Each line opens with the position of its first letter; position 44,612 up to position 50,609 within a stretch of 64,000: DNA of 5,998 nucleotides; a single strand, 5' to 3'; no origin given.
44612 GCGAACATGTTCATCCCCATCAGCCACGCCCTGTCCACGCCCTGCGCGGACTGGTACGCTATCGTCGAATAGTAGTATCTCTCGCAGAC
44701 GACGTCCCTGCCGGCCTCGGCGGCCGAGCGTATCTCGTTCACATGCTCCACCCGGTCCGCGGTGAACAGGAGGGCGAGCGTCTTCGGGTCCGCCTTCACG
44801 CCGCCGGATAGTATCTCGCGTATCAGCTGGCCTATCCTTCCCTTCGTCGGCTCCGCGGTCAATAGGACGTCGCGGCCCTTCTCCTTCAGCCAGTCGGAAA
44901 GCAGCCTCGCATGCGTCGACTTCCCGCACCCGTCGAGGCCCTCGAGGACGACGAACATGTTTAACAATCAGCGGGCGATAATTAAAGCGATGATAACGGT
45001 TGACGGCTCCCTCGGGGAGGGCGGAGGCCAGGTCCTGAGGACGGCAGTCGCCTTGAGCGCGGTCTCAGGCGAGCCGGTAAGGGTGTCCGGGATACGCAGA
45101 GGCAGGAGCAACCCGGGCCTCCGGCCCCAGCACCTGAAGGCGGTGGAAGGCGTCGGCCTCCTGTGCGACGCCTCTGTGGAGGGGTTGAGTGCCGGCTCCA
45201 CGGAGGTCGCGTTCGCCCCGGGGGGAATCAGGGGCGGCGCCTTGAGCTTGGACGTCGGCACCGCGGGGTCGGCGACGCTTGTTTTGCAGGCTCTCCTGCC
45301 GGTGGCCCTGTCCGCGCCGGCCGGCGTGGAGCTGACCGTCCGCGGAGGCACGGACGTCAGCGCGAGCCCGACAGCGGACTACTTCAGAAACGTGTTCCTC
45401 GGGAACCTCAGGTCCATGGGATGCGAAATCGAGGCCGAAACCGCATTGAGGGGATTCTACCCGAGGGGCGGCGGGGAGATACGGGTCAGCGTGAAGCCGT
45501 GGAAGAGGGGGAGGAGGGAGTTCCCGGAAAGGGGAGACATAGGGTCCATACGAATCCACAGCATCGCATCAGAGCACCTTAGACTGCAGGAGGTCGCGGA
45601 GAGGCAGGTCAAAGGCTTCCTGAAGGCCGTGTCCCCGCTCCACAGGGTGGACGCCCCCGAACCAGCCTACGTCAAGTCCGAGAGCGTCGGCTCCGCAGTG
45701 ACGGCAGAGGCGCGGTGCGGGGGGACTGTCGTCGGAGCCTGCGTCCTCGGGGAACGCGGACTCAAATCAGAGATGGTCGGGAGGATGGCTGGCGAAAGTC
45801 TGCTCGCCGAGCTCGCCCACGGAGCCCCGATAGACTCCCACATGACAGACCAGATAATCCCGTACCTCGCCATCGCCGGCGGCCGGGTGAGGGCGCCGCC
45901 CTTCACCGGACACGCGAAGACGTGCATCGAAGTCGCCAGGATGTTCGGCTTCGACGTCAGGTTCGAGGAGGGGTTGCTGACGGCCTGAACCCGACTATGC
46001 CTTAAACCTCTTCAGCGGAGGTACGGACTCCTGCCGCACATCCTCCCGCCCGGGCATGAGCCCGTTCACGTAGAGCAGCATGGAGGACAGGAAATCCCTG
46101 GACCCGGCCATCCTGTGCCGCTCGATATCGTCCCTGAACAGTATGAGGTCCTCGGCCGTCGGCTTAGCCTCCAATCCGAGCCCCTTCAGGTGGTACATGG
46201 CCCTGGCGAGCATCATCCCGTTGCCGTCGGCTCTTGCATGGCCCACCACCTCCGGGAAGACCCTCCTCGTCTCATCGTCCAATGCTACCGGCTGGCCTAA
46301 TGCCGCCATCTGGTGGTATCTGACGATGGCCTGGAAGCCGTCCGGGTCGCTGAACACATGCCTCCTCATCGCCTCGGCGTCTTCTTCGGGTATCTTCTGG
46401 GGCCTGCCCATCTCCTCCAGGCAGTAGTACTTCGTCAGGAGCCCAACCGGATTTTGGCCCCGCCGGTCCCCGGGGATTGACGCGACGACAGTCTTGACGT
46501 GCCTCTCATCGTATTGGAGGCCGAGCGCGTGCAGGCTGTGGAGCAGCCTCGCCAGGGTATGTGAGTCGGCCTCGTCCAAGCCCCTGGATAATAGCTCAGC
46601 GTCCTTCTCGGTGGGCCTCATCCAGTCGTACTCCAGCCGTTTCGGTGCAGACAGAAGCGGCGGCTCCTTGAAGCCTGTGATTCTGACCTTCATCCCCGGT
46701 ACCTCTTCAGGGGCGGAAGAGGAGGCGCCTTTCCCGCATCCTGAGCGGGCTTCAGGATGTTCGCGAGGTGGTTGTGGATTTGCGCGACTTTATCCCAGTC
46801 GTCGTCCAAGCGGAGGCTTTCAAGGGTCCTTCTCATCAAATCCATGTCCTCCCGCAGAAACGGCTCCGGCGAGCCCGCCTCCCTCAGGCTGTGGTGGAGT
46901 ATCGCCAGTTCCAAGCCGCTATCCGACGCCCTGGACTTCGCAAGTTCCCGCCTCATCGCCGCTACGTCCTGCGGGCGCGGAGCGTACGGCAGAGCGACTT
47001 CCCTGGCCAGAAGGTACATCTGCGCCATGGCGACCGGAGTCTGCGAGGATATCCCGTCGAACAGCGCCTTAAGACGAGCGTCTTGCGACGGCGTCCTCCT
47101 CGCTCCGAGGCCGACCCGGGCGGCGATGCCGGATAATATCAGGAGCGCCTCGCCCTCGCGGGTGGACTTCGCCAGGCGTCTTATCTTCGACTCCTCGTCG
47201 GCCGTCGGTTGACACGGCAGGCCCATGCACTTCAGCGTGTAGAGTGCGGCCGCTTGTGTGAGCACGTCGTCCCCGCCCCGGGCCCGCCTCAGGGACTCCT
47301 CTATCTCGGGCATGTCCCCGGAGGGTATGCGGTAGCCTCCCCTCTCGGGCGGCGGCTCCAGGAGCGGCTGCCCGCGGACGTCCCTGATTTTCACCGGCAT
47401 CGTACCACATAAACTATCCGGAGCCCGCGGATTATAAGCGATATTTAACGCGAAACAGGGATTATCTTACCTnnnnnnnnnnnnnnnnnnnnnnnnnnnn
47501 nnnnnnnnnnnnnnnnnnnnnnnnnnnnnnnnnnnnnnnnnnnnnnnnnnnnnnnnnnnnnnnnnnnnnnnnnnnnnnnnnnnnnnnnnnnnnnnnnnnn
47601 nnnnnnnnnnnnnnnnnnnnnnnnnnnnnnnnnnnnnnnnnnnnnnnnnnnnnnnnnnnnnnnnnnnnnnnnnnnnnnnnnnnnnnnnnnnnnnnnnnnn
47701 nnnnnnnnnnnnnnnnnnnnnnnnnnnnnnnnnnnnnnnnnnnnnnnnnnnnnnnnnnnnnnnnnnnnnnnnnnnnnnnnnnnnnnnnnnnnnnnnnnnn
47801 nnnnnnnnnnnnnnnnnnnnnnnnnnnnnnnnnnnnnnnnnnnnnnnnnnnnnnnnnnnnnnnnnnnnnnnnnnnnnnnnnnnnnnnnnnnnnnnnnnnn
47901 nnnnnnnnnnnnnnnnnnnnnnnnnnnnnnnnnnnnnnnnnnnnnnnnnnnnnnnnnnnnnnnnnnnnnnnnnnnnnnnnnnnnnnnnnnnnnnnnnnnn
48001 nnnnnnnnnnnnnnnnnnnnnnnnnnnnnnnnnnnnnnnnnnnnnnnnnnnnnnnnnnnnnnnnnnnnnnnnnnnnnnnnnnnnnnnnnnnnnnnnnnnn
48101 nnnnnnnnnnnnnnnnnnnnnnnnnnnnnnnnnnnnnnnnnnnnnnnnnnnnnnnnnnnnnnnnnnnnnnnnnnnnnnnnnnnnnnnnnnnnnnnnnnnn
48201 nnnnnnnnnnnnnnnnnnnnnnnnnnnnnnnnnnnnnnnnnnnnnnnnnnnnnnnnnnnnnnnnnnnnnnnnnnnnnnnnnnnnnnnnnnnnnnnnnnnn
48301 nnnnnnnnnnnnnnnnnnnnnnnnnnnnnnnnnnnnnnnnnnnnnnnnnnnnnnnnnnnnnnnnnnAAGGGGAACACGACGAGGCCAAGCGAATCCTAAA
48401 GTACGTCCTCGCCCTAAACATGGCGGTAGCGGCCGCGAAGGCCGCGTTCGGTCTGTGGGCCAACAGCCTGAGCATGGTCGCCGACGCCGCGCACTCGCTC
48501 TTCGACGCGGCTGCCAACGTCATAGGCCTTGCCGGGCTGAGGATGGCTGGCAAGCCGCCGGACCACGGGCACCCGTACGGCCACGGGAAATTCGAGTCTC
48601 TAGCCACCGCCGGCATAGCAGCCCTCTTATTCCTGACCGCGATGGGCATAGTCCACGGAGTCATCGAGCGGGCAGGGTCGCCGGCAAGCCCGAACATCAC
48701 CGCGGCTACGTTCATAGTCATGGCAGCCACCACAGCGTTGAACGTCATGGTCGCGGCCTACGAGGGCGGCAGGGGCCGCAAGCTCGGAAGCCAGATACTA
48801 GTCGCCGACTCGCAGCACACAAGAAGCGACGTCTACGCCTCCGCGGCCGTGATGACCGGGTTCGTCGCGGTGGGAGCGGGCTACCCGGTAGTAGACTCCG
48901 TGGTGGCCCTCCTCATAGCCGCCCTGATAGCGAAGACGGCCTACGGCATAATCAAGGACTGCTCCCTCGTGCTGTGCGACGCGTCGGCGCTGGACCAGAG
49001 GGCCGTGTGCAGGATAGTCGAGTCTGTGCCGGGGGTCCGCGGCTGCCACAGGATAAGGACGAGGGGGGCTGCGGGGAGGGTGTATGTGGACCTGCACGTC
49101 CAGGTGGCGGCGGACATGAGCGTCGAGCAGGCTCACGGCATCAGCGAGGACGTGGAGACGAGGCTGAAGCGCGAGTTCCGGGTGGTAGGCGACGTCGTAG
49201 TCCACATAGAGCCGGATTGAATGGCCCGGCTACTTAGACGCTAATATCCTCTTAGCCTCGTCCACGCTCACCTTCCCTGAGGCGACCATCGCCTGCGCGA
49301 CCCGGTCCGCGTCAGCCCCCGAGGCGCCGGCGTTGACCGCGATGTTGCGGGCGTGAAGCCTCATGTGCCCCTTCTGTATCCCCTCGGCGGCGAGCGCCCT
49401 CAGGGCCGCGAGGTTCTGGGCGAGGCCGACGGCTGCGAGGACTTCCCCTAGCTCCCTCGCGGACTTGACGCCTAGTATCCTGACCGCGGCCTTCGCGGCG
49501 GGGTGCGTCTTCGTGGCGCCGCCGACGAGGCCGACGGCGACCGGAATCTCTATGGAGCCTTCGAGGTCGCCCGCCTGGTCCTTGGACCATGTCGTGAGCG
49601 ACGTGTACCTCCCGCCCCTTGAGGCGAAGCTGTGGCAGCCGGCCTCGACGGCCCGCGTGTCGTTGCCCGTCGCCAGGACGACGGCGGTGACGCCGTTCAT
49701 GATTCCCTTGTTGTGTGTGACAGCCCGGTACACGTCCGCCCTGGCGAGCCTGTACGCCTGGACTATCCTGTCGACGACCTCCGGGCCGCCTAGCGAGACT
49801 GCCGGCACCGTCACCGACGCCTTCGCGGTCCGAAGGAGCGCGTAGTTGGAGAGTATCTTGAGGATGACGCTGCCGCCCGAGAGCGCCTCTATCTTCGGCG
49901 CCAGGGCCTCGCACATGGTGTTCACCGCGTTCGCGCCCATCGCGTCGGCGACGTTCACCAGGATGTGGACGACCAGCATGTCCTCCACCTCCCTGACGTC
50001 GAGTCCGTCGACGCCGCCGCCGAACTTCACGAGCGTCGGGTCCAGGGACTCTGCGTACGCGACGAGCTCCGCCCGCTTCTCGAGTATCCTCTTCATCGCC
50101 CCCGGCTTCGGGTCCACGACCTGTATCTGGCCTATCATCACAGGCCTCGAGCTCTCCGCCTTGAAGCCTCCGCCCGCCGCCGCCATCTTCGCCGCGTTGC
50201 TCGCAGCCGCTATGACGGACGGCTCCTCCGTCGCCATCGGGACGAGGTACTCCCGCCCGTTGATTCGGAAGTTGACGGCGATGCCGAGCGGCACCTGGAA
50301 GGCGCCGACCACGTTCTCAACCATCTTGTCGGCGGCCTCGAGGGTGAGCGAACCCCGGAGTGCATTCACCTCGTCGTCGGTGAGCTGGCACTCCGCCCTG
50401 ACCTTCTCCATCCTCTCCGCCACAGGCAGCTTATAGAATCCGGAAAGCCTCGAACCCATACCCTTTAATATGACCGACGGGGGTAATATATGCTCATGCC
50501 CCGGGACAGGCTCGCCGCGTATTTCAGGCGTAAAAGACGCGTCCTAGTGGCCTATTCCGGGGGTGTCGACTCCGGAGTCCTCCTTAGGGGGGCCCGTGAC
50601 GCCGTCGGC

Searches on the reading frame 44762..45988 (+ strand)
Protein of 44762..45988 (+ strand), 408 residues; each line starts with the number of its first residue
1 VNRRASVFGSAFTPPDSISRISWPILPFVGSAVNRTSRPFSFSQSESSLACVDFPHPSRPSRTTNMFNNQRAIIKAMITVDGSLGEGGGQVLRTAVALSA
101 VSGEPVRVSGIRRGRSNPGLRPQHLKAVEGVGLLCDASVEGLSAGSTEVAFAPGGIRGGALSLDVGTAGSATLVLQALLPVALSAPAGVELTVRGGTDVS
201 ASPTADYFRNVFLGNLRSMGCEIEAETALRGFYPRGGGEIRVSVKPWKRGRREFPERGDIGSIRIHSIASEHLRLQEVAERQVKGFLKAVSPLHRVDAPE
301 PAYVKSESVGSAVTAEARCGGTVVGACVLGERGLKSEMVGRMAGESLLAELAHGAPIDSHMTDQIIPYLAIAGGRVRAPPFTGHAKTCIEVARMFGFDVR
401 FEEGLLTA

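Call 55: search_protein_families(library=pfam, proteins=[window:44762-45988:+])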
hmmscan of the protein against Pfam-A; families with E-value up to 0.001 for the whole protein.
window:44762-45988:+ (408 aa): 2 families
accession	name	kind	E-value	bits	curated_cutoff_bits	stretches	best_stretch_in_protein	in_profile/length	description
PF01137.26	RTC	-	1e-71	241.1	27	1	85-399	2-217/221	RNA 3'-terminal phosphate cyclase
PF05189.18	RTC_insert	-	4.4e-08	33.9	23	1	256-351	2-101/102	RNA 3'-terminal phosphate cyclase (RTC), insert domain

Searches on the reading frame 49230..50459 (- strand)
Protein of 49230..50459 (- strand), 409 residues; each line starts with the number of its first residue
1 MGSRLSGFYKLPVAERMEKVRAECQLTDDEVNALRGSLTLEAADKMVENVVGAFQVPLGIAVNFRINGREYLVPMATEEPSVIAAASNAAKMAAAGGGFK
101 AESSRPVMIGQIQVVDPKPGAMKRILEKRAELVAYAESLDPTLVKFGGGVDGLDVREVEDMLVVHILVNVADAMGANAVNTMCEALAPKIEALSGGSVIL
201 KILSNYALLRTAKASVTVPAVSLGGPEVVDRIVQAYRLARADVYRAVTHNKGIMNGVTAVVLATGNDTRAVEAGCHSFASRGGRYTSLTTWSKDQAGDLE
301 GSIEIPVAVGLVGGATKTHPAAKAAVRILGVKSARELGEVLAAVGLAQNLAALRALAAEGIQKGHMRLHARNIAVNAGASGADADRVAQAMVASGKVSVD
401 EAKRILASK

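Call 55: search_protein_families(library=pfam, proteins=[window:49230-50459:-])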
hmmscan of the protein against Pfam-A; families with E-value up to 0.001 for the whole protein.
window:49230-50459:- (409 aa): 2 families
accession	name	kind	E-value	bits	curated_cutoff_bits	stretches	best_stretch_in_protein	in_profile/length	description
PF00368.23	HMG-CoA_red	-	4e-108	362.2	27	1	13-370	2-368/368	Hydroxymethylglutaryl-coenzyme A reductase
PF22746.1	SHOCT-like_DUF2089-C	-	0.0009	19.2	27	0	391-407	9-25/32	SHOCT-like domain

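Call 68: find_homologous_proteins(query=window:49230-50459:-, max_evalue=1e-60)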
Query window:49230-50459:- (409 aa): 7999 proteins with E <= 1e-60 among 8000 candidates; the best 120 are listed.
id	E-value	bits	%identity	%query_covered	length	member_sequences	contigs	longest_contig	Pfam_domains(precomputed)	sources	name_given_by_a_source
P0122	6.5e-252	853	100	100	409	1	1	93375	PF00368.24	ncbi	-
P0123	8.3e-226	767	88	99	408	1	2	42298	PF00368.24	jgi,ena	-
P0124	3.7e-197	673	78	99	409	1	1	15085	PF00368.24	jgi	jgi:hydroxymethylglutaryl-CoA reductase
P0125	2.1e-189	648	75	100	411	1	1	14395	PF00368.24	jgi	jgi:hydroxymethylglutaryl-CoA reductase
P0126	1.1e-187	642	74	99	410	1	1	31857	PF00368.24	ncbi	ncbi:MAG: hydroxymethylglutaryl-CoA reductase, degradative [Candidatus Altiarchaeota archaeon]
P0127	3.6e-187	640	74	99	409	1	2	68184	PF00368.24,PF22746.2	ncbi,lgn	-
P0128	1.9e-186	638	79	97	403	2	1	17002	PF00368.24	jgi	-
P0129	2.4e-185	634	74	99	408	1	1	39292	PF00368.24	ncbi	ncbi:MAG: hydroxymethylglutaryl-CoA reductase, degradative [Candidatus Altiarchaeota archaeon]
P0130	3.7e-185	634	75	100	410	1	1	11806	PF00368.24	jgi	jgi:hydroxymethylglutaryl-CoA reductase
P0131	1.9e-179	615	71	99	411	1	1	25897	PF00368.24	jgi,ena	-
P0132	4.6e-175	600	69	99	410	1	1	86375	PF00368.24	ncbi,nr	ncbi:MAG: hydroxymethylglutaryl-CoA reductase, degradative [Candidatus Altiarchaeales archaeon]|nr:h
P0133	9.9e-174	596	72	100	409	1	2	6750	PF00368.24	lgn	-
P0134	8.4e-172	590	68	100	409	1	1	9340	PF00368.24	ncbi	-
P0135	4.5e-170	584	69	100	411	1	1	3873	PF00368.24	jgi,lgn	jgi:hydroxymethylglutaryl-CoA reductase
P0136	8.5e-169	580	67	99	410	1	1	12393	PF00368.24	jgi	jgi:hydroxymethylglutaryl-CoA reductase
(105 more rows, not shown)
